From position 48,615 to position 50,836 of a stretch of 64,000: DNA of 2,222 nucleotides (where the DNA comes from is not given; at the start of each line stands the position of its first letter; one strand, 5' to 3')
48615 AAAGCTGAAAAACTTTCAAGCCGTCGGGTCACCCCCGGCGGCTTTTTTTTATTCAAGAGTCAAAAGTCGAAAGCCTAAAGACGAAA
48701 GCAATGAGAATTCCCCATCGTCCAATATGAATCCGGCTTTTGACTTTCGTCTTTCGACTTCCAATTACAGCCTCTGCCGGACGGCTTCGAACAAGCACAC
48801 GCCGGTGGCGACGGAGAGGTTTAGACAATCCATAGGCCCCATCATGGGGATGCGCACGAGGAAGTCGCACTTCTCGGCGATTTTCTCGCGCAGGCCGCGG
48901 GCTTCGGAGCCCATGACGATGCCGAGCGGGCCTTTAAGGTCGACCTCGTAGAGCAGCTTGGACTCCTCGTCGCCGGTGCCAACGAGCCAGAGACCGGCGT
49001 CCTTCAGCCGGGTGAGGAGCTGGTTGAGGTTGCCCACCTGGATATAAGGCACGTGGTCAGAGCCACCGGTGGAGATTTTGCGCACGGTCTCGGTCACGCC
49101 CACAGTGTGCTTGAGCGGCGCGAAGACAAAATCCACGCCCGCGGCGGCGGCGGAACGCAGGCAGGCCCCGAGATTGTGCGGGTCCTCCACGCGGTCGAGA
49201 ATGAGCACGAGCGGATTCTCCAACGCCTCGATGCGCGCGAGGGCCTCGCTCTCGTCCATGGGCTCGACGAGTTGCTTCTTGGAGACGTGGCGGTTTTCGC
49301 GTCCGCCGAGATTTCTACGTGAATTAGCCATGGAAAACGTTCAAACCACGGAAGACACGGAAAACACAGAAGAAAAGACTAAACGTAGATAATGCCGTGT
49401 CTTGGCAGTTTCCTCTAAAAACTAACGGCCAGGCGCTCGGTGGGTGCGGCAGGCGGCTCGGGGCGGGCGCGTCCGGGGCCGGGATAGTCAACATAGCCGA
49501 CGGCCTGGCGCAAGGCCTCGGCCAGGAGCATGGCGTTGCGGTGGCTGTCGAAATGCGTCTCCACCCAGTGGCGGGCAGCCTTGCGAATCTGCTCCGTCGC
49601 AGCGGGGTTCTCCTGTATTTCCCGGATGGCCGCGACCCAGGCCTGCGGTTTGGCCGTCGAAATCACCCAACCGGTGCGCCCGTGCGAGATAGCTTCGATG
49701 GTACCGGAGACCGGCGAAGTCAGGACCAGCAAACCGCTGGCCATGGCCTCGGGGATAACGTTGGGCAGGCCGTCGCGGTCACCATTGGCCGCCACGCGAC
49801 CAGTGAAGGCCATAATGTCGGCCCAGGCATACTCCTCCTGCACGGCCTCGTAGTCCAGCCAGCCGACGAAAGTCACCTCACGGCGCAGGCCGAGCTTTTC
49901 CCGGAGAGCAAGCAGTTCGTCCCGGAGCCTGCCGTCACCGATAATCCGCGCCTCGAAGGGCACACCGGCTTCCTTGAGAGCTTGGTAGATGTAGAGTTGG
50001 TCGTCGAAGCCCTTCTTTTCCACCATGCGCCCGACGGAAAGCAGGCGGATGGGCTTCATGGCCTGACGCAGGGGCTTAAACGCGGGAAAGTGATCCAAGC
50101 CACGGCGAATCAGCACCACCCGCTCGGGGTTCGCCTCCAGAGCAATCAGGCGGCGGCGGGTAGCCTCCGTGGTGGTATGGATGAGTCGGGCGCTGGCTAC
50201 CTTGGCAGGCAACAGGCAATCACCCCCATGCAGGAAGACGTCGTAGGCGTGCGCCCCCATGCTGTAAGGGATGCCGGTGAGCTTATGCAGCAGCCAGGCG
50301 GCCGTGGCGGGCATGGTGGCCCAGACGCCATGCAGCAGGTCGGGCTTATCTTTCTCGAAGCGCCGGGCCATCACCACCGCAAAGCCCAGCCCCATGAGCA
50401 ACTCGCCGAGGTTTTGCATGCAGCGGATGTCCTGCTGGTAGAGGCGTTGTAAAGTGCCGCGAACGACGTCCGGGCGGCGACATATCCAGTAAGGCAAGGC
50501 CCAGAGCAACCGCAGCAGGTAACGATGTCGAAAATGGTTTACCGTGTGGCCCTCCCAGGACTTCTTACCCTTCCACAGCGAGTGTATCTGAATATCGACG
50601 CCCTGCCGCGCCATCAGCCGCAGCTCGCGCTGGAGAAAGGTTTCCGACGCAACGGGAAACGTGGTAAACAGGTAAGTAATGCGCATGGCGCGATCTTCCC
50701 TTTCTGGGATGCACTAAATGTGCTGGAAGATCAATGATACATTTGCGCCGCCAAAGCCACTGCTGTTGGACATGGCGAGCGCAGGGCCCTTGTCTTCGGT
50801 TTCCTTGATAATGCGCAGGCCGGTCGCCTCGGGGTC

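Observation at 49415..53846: AraC-headed mini-cassette: ACP-FabZ fusion, KAS I/II and GT1 glycosyltransferase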

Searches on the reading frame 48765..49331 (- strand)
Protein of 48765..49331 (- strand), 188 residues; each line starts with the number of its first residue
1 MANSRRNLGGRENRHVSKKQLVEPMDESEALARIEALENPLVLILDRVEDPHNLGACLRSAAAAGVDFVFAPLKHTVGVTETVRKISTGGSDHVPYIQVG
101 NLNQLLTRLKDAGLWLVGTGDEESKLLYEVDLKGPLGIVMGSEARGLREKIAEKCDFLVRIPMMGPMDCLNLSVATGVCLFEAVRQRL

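Call 7: search_protein_families(library=pfam, proteins=[window:48765-49331:-], max_evalue=0.01)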
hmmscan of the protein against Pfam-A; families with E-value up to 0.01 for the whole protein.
window:48765-49331:- (188 aa): 1 family
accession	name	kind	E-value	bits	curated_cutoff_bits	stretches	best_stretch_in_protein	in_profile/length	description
PF00588.24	SpoU_methylase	-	4e-39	134.4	29.7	1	41-181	2-142/142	SpoU rRNA Methylase family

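Call 8: search_protein_families(library=ncbifam, proteins=[window:48765-49331:-], max_evalue=0.01)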
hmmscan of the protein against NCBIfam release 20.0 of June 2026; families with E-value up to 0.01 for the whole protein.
window:48765-49331:- (188 aa): 12 families
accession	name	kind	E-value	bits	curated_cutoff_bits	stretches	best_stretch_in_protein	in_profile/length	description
NF008386.0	PRK11181.1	equivalog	1.5e-56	191.4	366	1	20-187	75-242/244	23S rRNA (guanosine(2251)-2'-O)-methyltransferase RlmB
TIGR00186.1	rRNA_methyl_3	equivalog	7.8e-54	182.7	160.15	1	26-187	79-240/240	23S rRNA (guanosine(2251)-2'-O)-methyltransferase RlmB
NF008117.0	PRK10864.1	equivalog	6.2e-24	84.8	267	1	37-187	193-342/344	tRNA/rRNA methyltransferase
NF008295.0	PRK11081.1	equivalog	3.1e-20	72.7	227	1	39-187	18-165/230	tRNA (guanosine(18)-2'-O)-methyltransferase TrmH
TIGR00185.1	tRNA_yibK_trmL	equivalog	5.1e-12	45.9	190.6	1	43-187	4-148/154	tRNA (uridine(34)/cytosine(34)/5-carboxymethylaminomethyluridine(34)-2'-O)-methyltransferase TrmL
TIGR00050.1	rRNA_methyl_1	subfamily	2.3e-07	31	167.15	1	131-186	101-156/233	TrmJ/YjtD family RNA methyltransferase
NF000477.1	NshR_TsnR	equivalog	2.5e-07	30.4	425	1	42-186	118-263/266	NshR/TsnR family 23S rRNA methyltransferase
NF041077.1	tRNAmeth_TrmJ_Sulfolob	equivalog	1.2e-05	25.1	350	1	136-187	104-155/229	tRNA (cytidine-2'-O-)-methyltransferase TrmJ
NF007683.0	PRK10358.1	equivalog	0.00013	21.9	282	1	138-186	97-147/157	tRNA (uridine(34)/cytosine(34)/5-carboxymethylaminomethyluridine(34)-2'-O)-methyltransferase TrmL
NF000035.1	nosihep_NshR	exception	0.00033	20.2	500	1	42-183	118-260/274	NshR family nosiheptide/thiostrepton resistance 23S rRNA methyltransferase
NF007752.0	PRK10433.1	equivalog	0.00073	19.1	212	1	136-179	108-151/228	tRNA/rRNA methyltransferase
NF011694.0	PRK15114.1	equivalog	0.006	16.1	280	0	133-182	106-155/246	tRNA (cytosine(32)/uridine(32)-2'-O)-methyltransferase TrmJ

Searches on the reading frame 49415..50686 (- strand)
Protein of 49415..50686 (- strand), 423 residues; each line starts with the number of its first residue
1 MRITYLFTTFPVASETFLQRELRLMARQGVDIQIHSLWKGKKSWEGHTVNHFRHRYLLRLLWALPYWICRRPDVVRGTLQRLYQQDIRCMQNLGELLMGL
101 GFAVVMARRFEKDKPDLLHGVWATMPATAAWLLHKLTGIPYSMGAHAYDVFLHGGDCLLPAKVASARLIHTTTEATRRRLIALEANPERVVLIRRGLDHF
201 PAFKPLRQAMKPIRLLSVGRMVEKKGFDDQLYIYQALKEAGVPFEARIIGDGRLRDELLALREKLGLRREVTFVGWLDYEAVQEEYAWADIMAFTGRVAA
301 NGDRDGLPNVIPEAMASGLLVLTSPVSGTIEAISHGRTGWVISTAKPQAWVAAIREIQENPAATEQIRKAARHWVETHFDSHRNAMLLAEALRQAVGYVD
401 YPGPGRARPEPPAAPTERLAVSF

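Call 7: search_protein_families(library=pfam, proteins=[window:49415-50686:-], max_evalue=0.01)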
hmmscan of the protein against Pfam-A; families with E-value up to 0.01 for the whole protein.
window:49415-50686:- (423 aa): 6 families
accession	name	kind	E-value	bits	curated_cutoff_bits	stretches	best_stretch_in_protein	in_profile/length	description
PF00534.26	Glycos_transf_1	-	1.9e-29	102.8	26.4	1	205-374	8-172/172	Glycosyl transferases group 1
PF13692.12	Glyco_trans_1_4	-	2.7e-24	86.5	27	1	214-359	3-141/142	Glycosyl transferases group 1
PF13439.12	Glyco_transf_4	-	1.2e-07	32.4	28.5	1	87-198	45-167/170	Glycosyltransferase Family 4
PF13579.12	Glyco_trans_4_4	-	3.2e-07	31.3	29.7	1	96-196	53-158/158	Glycosyl transferase 4-like domain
PF13524.12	Glyco_trans_1_2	-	3.3e-07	30.8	25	1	245-386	16-140/144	Glycosyl transferase-like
PF13477.12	Glyco_trans_4_2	-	0.00068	20.3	23.4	0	106-155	66-116/139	Glycosyl transferase 4-like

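Call 8: search_protein_families(library=ncbifam, proteins=[window:49415-50686:-], max_evalue=0.01)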
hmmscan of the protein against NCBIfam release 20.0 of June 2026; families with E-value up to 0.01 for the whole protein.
window:49415-50686:- (423 aa): 28 families (the best 25 are shown)
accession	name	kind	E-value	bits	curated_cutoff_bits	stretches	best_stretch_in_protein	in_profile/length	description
NF041876.1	EPS_EpsE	equivalog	7.9e-38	130.7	400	1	3-387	1-388/389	exopolysaccharide biosynthesis GT4 family glycosyltransferase EpsE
TIGR04005.1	wcaL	equivalog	9.4e-26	90.6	537.6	1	176-391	185-402/406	colanic acid biosynthesis glycosyltransferase WcaL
TIGR04063.1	stp3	hypoth_equivalog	1.5e-19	70.2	442.05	1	169-387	161-387/397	TIGR04063 family PEP-CTERM/XrtA system glycosyltransferase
TIGR03088.1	stp2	hypoth_equivalog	5.8e-16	58.5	409.05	1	208-383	190-361/374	TIGR03088 family PEP-CTERM/XrtA system glycosyltransferase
NF047684.1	TeichurnBiosyTuaC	equivalog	8.3e-14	51.3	550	1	111-394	105-388/391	teichuronic acid biosynthesis protein TuaC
NF046085.1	XrtY_assoc_Gly1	equivalog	2.9e-12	46.2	400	1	168-382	163-371/387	XrtY-associated glycosyltransferase XYAG1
NF038229.1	Glyco4_Geo_Pelo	equivalog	3.5e-11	42.7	400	1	106-395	47-336/338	GPMC system family 4 glycosyltransferase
TIGR03999.1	thiol_BshA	equivalog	3.5e-11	42.6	273.7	1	227-383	214-361/375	N-acetyl-alpha-D-glucosaminyl L-malate synthase BshA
NF011726.0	PRK15179.1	equivalog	6e-11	41.4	733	1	247-387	550-684/694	Vi polysaccharide biosynthesis protein TviE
NF041879.1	EPS_EpsH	equivalog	3.2e-10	39.3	800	1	195-398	218-419/431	exopolysaccharide biosynthesis glycosyltransferase EpsH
TIGR03449.1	mycothiol_MshA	equivalog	2e-09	36.9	462.5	1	255-393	270-401/406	D-inositol-3-phosphate glycosyltransferase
NF053787.1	GlcN_PG_synth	equivalog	1.7e-08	33.7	480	1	284-390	251-354/361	N-acetylglucosaminyl phosphatidylglycerol synthase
NF050063.1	ProtGlycPglJ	equivalog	6e-08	32.3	500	1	215-385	197-356/363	N-acetylgalactosamine-N,N'-diacetylbacillosaminyl-diphospho-undecaprenol 4-alpha-N-acetylgalactosaminyltransferase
NF007396.0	PRK09922.1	equivalog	9.5e-08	31.3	385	1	185-380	155-349/361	lipopolysaccharide 1,6-galactosyltransferase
NF007640.0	PRK10307.1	subfamily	1.2e-07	31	276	1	216-393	233-405/411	WcaI family glycosyltransferase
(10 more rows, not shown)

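Call 33: search_solved_structures(query=window:49415-50686:-, max_evalue=0.001)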
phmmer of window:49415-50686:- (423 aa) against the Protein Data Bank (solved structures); distinct sequences matched with E-value up to 0.001: 10.
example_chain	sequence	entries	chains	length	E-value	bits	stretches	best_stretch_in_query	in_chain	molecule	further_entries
3oka_A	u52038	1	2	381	1.5e-06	30.1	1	219-378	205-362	GDP-mannose-dependent alpha-(1-6)-phosphatidylinositol monomannoside mannosyltransferase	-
3okc_A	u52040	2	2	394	1.6e-06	30.1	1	219-379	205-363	GDP-mannose-dependent alpha-(1-6)-phosphatidylinositol monomannoside mannosyltransferase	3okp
5zer_A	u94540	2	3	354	1.4e-05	27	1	216-359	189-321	UDP-glucose:tetrahydrobiopterin glucosyltransferase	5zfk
5ze7_B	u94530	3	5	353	1.4e-05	27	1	216-359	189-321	UDP-glucose:tetrahydrobiopterin glucosyltransferase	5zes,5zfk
6kih_A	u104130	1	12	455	1.8e-05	26.6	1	211-395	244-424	Tll1590 protein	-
6n1x_A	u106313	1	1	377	8.6e-05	24.4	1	215-346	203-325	Glycosyltransferase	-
6d9t_A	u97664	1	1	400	9.9e-05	24.2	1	215-346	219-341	Glycosyl transferase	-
5d00_A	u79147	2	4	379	0.0002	23.2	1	224-383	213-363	N-acetyl-alpha-D-glucosaminyl L-malate synthase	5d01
3c4q_A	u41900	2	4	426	0.00084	21.1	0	256-361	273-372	Predicted glycosyltransferases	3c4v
2jjm_A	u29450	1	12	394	0.00089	21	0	241-347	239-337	GLYCOSYL TRANSFERASE, GROUP 1 FAMILY PROTEIN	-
